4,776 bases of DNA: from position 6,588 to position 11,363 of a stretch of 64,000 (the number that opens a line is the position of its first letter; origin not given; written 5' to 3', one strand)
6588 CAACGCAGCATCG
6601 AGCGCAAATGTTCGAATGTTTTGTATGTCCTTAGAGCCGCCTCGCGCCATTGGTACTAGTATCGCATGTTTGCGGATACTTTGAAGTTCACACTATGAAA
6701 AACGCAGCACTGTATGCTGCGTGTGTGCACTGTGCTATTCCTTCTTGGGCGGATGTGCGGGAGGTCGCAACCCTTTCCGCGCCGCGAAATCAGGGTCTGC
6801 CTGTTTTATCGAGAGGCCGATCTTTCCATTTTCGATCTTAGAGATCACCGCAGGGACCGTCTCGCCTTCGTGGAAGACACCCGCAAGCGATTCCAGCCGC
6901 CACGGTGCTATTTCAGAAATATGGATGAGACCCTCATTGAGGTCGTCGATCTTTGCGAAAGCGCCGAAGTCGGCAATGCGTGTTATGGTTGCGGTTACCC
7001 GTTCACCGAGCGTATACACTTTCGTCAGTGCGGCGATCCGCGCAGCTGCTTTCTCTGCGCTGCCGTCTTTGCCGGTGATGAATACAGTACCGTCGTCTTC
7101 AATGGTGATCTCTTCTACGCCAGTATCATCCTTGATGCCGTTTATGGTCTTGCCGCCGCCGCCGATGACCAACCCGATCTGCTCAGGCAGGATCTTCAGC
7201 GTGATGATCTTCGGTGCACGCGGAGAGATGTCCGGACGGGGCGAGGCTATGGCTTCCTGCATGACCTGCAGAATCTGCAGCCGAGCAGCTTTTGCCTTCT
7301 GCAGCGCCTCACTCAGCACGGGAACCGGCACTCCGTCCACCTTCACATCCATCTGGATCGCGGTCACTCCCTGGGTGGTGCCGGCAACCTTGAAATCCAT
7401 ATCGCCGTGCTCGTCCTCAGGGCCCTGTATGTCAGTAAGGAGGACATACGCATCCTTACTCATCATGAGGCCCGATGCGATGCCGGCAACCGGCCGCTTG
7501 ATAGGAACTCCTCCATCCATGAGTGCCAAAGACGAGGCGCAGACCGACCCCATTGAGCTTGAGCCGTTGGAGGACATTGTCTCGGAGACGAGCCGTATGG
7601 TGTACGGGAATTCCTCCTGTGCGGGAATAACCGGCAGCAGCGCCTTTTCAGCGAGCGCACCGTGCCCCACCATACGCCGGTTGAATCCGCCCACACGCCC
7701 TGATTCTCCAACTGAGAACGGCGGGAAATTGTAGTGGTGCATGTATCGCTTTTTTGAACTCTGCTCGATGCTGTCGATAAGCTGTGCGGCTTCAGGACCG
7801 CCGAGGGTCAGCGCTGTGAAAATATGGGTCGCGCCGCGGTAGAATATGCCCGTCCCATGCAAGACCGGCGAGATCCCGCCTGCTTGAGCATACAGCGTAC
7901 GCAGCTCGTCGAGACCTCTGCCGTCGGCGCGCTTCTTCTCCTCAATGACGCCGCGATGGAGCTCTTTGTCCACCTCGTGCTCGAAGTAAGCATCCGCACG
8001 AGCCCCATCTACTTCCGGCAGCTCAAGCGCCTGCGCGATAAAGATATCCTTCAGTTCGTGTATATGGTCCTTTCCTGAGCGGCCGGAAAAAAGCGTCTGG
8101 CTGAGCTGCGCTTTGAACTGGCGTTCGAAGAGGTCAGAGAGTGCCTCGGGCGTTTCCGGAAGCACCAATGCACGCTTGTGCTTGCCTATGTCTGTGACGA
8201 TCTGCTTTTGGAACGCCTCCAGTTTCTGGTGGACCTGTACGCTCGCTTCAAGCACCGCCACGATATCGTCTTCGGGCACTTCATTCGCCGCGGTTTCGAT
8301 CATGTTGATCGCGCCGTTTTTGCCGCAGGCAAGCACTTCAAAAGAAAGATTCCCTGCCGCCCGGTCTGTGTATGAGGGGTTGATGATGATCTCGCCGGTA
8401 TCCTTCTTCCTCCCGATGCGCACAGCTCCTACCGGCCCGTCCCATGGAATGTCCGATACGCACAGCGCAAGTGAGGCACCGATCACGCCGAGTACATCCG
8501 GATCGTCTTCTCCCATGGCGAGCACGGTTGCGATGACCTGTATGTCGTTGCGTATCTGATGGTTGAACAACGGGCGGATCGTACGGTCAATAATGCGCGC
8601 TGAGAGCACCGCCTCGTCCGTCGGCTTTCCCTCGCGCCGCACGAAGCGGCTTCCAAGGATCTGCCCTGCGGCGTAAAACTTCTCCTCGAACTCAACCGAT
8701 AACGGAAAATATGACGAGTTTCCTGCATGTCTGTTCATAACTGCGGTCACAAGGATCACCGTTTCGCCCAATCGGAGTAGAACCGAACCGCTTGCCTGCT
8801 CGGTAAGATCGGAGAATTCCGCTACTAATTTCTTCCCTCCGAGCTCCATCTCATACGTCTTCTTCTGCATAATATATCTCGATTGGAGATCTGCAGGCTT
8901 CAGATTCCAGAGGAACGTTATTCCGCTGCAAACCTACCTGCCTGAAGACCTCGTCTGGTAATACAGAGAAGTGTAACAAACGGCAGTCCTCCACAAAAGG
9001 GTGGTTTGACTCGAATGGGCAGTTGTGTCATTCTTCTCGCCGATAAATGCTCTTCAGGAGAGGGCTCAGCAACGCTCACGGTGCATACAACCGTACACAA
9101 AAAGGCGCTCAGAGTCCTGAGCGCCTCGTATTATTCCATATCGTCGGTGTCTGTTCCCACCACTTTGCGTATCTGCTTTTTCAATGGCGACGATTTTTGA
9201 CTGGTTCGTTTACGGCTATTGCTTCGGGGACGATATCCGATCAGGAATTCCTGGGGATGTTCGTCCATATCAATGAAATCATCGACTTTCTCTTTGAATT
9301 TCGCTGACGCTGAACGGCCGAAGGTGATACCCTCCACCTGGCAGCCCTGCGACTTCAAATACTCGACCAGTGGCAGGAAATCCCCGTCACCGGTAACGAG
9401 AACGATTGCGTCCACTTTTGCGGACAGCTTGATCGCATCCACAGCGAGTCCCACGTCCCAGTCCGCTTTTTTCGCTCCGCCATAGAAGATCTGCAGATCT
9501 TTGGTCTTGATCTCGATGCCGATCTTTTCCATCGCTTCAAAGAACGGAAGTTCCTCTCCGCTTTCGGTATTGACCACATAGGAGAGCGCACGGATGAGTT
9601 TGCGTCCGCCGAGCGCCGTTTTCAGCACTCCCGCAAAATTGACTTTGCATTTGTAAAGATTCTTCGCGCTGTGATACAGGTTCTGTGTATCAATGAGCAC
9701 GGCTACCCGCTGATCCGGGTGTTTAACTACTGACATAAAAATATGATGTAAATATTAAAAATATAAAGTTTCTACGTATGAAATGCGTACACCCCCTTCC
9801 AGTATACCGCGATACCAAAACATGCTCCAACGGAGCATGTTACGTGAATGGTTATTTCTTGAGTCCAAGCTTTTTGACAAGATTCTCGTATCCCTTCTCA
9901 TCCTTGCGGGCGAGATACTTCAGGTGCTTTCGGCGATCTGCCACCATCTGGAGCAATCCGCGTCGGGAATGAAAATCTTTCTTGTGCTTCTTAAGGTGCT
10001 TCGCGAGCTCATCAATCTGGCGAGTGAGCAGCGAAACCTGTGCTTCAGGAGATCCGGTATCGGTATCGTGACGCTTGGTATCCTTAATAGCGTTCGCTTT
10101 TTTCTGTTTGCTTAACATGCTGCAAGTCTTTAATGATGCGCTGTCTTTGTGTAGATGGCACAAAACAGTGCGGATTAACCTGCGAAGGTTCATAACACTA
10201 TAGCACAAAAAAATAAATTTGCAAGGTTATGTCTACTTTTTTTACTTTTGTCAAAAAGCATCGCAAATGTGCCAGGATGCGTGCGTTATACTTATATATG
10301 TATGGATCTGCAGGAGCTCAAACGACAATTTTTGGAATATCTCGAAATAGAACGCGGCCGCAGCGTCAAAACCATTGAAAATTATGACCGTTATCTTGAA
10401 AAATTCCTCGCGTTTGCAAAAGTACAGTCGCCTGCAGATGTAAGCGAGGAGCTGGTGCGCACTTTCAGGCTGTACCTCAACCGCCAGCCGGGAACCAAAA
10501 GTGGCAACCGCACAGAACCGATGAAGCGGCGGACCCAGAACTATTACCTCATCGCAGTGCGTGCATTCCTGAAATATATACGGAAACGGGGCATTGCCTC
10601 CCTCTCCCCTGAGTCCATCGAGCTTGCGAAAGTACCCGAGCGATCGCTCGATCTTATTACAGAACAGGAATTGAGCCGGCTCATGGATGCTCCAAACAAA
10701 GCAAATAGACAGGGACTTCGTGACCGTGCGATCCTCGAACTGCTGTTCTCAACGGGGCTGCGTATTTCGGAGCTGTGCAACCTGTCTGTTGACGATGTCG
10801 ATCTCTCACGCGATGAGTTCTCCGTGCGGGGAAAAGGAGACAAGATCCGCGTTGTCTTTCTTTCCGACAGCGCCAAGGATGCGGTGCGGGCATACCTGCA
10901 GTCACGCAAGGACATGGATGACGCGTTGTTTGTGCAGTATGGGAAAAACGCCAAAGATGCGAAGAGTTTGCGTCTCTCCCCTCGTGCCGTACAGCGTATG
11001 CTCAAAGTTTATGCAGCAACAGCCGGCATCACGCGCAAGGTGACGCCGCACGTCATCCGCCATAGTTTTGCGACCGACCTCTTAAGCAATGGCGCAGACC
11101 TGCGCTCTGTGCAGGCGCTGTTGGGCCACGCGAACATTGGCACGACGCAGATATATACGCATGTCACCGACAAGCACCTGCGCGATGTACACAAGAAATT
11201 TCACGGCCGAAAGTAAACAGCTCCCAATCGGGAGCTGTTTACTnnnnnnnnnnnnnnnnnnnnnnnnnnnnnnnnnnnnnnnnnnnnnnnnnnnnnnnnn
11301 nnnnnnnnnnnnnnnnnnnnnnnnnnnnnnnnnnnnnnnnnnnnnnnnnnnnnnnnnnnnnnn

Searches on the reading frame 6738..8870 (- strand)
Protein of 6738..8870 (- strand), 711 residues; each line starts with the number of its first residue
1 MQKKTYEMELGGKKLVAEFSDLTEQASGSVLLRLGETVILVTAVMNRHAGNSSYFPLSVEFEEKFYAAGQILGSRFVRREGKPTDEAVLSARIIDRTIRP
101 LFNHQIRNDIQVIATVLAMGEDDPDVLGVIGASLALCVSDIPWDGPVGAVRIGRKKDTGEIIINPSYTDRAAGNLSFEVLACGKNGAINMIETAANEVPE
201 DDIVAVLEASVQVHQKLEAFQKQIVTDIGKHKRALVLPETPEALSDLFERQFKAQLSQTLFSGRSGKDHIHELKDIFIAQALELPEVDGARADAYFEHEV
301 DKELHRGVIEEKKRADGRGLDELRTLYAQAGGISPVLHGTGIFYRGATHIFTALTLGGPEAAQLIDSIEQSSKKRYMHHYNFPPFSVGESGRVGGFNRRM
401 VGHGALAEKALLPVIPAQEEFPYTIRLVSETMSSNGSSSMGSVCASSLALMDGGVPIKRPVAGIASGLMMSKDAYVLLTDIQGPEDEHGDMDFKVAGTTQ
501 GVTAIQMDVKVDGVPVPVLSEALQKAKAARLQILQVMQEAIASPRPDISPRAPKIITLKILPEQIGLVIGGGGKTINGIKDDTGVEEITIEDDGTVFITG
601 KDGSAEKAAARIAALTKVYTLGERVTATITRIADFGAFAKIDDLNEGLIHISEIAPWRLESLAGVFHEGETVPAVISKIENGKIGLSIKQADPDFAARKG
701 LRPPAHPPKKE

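Call 40: find_homologous_proteins(query=window:6738-8870:-, max_evalue=1e-30)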
Query window:6738-8870:- (711 aa): 8000 proteins with E <= 1e-30 among 8000 candidates; the best 120 are listed.
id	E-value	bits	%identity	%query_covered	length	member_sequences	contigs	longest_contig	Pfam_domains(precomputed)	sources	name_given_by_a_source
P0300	0.0e+0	1569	100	100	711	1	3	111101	PF00013.36,PF03725.21,PF00575.30,PF01138.28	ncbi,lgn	-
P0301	0.0e+0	1424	90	100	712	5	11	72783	PF00013.36,PF03725.21,PF00575.30,PF01138.28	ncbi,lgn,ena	-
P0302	0.0e+0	1342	86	99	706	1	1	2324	PF00013.36,PF03725.21,PF00575.30,PF01138.28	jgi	jgi:polyribonucleotide nucleotidyltransferase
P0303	0.0e+0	1312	83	100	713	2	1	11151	PF00013.36,PF00575.30,PF01138.28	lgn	-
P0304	0.0e+0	1301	82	100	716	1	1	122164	PF00013.36,PF00575.30,PF01138.28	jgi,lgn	jgi:polyribonucleotide nucleotidyltransferase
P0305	0.0e+0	1300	83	99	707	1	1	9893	PF00013.36,PF03725.21,PF00575.30,PF01138.28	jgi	jgi:polyribonucleotide nucleotidyltransferase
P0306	0.0e+0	1299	82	100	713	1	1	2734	PF00013.36,PF03725.21,PF00575.30,PF01138.28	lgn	-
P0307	0.0e+0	1297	82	100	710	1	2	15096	PF00013.36,PF00575.30,PF01138.28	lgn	-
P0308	0.0e+0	1295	83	99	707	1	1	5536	PF00013.36,PF03725.21,PF00575.30,PF01138.28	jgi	jgi:polyribonucleotide nucleotidyltransferase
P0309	0.0e+0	1294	82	100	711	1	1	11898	PF00013.36,PF03725.21,PF00575.30,PF01138.28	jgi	-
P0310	0.0e+0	1289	83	99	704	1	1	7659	PF00013.36,PF03725.21,PF00575.30,PF01138.28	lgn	-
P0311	0.0e+0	1286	82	98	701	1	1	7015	PF00013.36,PF03725.21,PF00575.30,PF01138.28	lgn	-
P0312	0.0e+0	1285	81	99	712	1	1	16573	PF00013.36,PF03725.21,PF00575.30,PF01138.28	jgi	-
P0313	0.0e+0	1284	82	100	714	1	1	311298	PF00013.36,PF03725.21,PF00575.30,PF01138.28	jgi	jgi:polyribonucleotide nucleotidyltransferase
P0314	0.0e+0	1278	83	99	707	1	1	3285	PF00013.36,PF03725.21,PF00575.30,PF01138.28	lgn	-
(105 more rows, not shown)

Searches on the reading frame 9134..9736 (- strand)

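Call 53: search_protein_families(library=pfam, proteins=[window:9134-9736:-], max_evalue=0.001)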
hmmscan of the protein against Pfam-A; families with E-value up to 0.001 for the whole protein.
window:9134-9736:- (201 aa): 1 family
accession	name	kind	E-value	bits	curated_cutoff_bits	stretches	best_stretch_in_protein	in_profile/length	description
PF01936.24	NYN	-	3.9e-31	108.9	24.2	1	10-158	1-145/145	NYN domain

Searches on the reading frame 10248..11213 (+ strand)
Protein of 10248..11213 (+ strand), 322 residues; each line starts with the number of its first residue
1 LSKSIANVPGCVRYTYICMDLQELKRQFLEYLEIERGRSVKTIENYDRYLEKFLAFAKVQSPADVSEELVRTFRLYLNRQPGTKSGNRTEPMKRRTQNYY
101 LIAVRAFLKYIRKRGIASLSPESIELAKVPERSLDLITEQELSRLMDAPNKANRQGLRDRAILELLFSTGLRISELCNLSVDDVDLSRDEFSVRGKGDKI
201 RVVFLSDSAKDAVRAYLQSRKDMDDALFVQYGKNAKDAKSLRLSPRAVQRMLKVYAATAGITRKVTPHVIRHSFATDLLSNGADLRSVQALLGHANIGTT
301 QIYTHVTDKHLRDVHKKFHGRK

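Call 53: search_protein_families(library=pfam, proteins=[window:10248-11213:+], max_evalue=0.001)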
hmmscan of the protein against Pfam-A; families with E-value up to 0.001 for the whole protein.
window:10248-11213:+ (322 aa): 4 families
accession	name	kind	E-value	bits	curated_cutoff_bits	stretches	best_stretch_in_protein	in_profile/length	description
PF00589.27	Phage_integrase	-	2.1e-48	164.8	27.1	1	137-310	3-172/172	Phage integrase family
PF02899.23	Phage_int_SAM_1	-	2.2e-12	47.5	22.3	1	27-115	3-83/83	Phage integrase, N-terminal SAM-like domain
PF13495.12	Phage_int_SAM_4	-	3.6e-11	43.8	27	1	27-80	4-56/85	Phage integrase, N-terminal SAM-like domain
PF13102.12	Phage_int_SAM_5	-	9.6e-07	29.5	22.3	1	29-121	7-92/98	Phage integrase SAM-like domain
